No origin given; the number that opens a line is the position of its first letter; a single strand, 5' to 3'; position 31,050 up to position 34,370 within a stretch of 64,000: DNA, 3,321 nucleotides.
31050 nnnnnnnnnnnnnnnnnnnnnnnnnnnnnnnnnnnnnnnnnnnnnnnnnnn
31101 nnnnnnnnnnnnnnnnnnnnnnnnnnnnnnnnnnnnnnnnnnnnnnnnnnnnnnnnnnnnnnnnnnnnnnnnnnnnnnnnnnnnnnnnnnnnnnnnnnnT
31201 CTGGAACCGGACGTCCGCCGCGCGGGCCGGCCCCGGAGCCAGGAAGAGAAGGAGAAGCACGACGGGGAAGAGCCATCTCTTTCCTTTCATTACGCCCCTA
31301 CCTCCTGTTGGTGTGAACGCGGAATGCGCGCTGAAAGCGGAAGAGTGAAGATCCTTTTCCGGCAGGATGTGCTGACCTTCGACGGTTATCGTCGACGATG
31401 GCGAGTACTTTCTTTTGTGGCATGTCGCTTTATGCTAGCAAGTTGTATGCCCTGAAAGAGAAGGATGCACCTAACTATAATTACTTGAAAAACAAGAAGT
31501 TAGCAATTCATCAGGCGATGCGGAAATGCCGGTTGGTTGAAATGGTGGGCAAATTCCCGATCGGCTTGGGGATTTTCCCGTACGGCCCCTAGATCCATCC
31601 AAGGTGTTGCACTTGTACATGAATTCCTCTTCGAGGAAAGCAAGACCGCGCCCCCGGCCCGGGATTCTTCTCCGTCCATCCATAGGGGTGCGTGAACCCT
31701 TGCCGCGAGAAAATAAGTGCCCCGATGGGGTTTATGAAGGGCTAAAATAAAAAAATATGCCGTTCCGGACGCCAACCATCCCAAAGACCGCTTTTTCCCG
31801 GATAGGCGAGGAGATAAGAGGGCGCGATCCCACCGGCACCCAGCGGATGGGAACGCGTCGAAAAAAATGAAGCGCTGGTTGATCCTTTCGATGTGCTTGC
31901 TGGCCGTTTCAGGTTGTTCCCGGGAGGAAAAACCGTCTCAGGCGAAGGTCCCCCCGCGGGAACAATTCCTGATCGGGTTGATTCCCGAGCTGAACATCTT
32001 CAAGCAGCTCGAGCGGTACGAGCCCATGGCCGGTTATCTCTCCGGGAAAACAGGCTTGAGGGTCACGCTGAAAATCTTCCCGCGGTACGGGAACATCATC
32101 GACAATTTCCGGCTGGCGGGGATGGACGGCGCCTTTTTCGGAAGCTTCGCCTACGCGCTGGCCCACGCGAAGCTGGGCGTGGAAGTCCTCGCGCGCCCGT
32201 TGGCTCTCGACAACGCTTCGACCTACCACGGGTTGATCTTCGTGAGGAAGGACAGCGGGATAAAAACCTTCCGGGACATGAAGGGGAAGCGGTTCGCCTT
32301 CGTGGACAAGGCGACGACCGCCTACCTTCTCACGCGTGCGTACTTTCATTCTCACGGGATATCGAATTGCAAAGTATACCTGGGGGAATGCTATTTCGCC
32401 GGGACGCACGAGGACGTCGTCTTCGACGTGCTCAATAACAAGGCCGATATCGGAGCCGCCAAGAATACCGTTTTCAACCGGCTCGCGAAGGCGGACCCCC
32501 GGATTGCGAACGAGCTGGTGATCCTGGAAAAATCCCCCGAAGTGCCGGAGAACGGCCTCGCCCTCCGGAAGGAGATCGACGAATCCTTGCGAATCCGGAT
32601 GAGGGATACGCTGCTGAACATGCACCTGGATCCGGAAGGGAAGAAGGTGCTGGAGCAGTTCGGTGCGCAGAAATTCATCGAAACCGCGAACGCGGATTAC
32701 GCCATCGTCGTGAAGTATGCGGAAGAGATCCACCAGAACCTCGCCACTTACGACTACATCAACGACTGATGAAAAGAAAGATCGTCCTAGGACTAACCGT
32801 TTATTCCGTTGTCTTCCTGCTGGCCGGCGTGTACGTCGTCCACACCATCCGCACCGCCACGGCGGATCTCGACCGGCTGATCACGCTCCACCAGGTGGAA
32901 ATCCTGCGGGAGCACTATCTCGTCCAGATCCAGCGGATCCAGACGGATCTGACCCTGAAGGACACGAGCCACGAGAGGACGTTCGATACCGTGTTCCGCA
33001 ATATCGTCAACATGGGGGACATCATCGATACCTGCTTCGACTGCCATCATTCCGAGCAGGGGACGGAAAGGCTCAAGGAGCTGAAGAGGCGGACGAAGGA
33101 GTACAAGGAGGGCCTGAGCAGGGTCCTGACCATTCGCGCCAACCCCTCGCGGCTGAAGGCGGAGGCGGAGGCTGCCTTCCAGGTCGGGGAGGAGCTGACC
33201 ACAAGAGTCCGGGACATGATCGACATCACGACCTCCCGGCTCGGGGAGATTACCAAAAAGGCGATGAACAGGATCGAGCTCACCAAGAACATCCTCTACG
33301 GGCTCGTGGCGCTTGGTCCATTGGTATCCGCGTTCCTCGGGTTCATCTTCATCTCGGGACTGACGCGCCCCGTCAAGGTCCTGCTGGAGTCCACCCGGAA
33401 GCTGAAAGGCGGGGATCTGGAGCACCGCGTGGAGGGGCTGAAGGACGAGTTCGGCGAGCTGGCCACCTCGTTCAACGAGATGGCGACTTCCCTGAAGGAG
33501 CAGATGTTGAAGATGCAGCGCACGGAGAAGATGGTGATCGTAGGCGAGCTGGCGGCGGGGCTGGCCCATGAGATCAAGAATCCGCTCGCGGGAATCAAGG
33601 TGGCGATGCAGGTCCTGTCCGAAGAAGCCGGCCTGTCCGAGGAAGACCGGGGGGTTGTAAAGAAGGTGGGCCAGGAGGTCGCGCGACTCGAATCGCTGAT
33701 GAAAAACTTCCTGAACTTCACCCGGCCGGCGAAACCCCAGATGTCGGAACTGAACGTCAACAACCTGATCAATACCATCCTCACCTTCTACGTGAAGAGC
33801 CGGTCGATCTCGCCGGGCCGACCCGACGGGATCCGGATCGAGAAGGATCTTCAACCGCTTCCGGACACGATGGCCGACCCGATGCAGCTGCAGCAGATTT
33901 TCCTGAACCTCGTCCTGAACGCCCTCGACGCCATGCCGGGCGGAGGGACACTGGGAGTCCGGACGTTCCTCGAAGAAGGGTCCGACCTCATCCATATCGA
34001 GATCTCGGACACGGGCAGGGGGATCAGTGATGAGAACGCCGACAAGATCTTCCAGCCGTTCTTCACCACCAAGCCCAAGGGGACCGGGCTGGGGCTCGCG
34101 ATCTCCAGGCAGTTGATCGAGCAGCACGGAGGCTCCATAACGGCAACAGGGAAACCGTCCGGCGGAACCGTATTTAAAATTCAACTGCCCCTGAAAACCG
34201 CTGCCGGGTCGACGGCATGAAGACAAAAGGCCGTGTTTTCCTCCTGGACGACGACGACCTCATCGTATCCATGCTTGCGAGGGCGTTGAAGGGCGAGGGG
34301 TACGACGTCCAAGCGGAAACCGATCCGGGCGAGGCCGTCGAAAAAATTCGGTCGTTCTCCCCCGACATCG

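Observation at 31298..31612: Pcc operon is driven by a duplicated sigma-54-type promoter block that dragged along the start of a response-regulator gene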

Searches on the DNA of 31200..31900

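Call 8: search_rna_families(source=window, start=31200, end=31900, threshold=evalue, max_evalue=10)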
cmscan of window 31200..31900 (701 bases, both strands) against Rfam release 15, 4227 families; matches with E-value up to 10: 3.
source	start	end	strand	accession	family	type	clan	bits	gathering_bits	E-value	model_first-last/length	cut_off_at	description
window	31703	31756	+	RF03002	lysM-Prevotella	Cis-reg;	-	17.4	66.6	9.2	1-66/66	no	lysM-Prevotella RNA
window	31514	31555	+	RF01297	sR40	Gene; snRNA; snoRNA; CD-box;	-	14.5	50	3.4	1-61/61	no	Small nucleolar RNA sR40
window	31772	31831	-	RF02126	GHRLOS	Gene; lncRNA;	-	10.4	48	8.1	1-70/70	no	Ghrelin opposite strand RNA conserved region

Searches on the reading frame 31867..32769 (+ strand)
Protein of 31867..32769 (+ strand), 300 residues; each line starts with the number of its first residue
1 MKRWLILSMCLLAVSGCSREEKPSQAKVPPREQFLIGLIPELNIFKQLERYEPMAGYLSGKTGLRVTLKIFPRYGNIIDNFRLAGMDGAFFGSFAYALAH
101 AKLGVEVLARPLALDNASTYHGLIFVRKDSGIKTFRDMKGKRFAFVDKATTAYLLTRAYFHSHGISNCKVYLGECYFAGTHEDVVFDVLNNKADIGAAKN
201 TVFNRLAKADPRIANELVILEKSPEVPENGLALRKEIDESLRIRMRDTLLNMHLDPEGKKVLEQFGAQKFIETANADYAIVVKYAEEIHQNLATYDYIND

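Call 10: search_protein_families(library=pfam, proteins=[window:31867-32769:+])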
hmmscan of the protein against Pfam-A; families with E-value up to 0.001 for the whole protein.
window:31867-32769:+ (300 aa): 2 families
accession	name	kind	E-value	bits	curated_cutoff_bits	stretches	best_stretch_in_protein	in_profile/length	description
PF12974.12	Phosphonate-bd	-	3.3e-54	184.3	27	1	37-278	2-242/242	ABC transporter, phosphonate, periplasmic substrate-binding protein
PF09084.16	NMT1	-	3.6e-05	24.2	20.5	1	124-179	77-131/216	NMT1/THI5 like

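Call 51: search_protein_families(library=ncbifam, proteins=[window:31867-32769:+], max_evalue=0.00001)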
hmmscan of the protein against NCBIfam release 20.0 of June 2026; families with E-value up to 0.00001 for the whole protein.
window:31867-32769:+ (300 aa): 5 families
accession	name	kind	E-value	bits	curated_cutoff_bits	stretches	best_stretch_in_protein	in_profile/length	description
TIGR03431.1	PhnD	equivalog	4e-48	164.3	261.1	1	1-286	1-284/288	phosphonate ABC transporter substrate-binding protein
TIGR01098.1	3A0109s03R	subfamily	1.2e-44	152.8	112.05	1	1-252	1-253/253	phosphate/phosphite/phosphonate ABC transporter substrate-binding protein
TIGR04553.1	ABC_peri_selen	hypoth_equivalog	1.5e-24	86.9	250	1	34-288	2-262/266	putative selenate ABC transporter substrate-binding protein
NF049985.1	SBP_like_Rv1680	exception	8.3e-09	35.5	400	1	54-283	21-257/268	Rv1680 family SBP-like protein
TIGR02122.1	TRAP_TAXI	subfamily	1.4e-07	30.7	84.35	1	124-170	125-171/320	TAXI family TRAP transporter solute-binding subunit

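Call 69: search_solved_structures(query=window:31867-32766:+, max_evalue=0.001)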
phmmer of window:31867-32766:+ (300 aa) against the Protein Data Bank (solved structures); distinct sequences matched with E-value up to 0.001: 18.
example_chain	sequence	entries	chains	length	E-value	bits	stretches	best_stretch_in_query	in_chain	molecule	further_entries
5o2j_A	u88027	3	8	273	2.5e-30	109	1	35-283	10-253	Probable phosphite transport system-binding protein PtxB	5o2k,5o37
5jvb_A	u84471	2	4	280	6.8e-24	88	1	24-292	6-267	Phosphonate ABC transporter, periplasmic phosphonate-binding protein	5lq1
5lv1_A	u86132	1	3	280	7.2e-20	74.7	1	32-284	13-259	PtxB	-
3p7i_A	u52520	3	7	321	1e-17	67.7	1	50-274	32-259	PhnD, subunit of alkylphosphonate ABC transporter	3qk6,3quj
3s4u_A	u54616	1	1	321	4.7e-17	65.5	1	50-274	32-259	PhnD, subunit of alkylphosphonate ABC transporter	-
3n5l_A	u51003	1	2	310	7.1e-17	64.9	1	50-286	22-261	Binding protein component of ABC phosphonate transporter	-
6x6b_A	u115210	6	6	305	1.1e-14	57.8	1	34-284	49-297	ArrX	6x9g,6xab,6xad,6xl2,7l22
6x8w_A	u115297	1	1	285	7e-14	55.1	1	34-284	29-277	ArrX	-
7s6g_A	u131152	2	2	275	7.3e-14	55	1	31-288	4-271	Phosphonate ABC type transporter/ substrate binding component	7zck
6ghq_A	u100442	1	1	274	1e-13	54.5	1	47-282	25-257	Probable phosphite transport system-binding protein HtxB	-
5me4_A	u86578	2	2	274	5.2e-13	52.2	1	47-282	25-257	Probable phosphite transport system-binding protein HtxB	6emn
6esk_A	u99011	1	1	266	7.6e-13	51.7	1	36-287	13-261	Putative periplasmic phosphite-binding-like protein (Pbl) PtxB-like protein designated Aio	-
6esv_A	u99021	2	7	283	7.9e-13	51.6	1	36-287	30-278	Putative periplasmic phosphite-binding-like protein (Pbl) PtxB-like protein designated Aio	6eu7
6ght_A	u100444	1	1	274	1.4e-12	50.9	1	47-282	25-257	Probable phosphite transport system-binding protein HtxB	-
8ed5_A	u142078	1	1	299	2.9e-12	49.8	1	46-287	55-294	Putative periplasmic phosphite-binding-like protein (Pbl) PtxB-like protein designated Aio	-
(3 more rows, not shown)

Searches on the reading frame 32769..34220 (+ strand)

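Call 10: search_protein_families(library=pfam, proteins=[window:32769-34220:+])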
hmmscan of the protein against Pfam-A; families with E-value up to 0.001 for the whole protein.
window:32769-34220:+ (483 aa): 3 families
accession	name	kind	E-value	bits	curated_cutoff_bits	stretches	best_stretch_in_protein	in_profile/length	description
PF02518.31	HATPase_c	-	2.2e-28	99.4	26.4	1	370-476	2-110/111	Histidine kinase-, DNA gyrase B-, and HSP90-like ATPase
PF00512.31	HisKA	-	1.5e-13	51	26.9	1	259-319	3-62/66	His Kinase A (phospho-acceptor) domain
PF00672.30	HAMP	-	3.3e-12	47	25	1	196-244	4-53/53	HAMP domain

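Call 51: search_protein_families(library=ncbifam, proteins=[window:32769-34220:+], max_evalue=0.00001)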
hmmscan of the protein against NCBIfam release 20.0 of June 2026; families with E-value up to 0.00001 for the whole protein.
window:32769-34220:+ (483 aa): 80 families (the best 25 are shown)
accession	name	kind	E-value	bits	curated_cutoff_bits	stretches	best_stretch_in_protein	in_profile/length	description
NF008468.0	PRK11360.1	equivalog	3.3e-71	240.4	646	1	241-478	379-611/616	two-component system sensor histidine kinase AtoS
NF007688.0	PRK10364.1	equivalog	8e-57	193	479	1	240-477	222-453/460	two-component system sensor histidine kinase ZraS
NF052574.1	HisKinEspCMyxo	equivalog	1.5e-38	132.5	1200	1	241-477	400-639/785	serine histidine kinase EspC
NF053867.1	SprKinKinDBac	equivalog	4.4e-37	127.7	775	1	251-476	279-498/500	sporulation kinase KinD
NF010411.0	PRK13837.1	equivalog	2.4e-36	125.1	647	1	248-478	440-678/828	two-component system VirA-like sensor kinase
NF046020.1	HisKinCckABruc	equivalog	1.1e-35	122.7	1000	1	242-476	464-708/868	cell cycle histidine kinase CckA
NF012163.2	BaeS_SmeS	equivalog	1.1e-34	120.2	500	1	166-474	156-457/457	sensor histidine kinase efflux regulator BaeS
NF046026.1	HisKinCckACaul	equivalog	1.4e-34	119.3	1000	1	243-479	287-536/678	cell cycle histidine kinase CckA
NF033092.0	HK_WalK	equivalog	3.5e-34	118.4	725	2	262-475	376-594/594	cell wall metabolism sensor histidine kinase WalK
NF038348.1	T2SS_HK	subfamily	8.4e-34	116.9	450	1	360-475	458-573/574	histidine kinase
NF040691.1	MtrAB_MtrB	equivalog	1.8e-33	116.3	450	1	135-477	152-494/507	MtrAB system histidine kinase MtrB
NF007837.0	PRK10549.1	equivalog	1.8e-33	116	603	1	173-478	163-461/466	envelope stress sensor histidine kinase BaeS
NF041777.1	sens_FixL_Rhizob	equivalog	2.3e-32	112.3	850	1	240-477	244-483/485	sensor protein FixL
NF008312.0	PRK11100.1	equivalog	3.7e-32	111.8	356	1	169-476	177-475/477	two-component system sensor histidine kinase CreC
NF046044.1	PnpS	equivalog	8.5e-31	107.3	400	1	260-474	172-390/390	two-component system histidine kinase PnpS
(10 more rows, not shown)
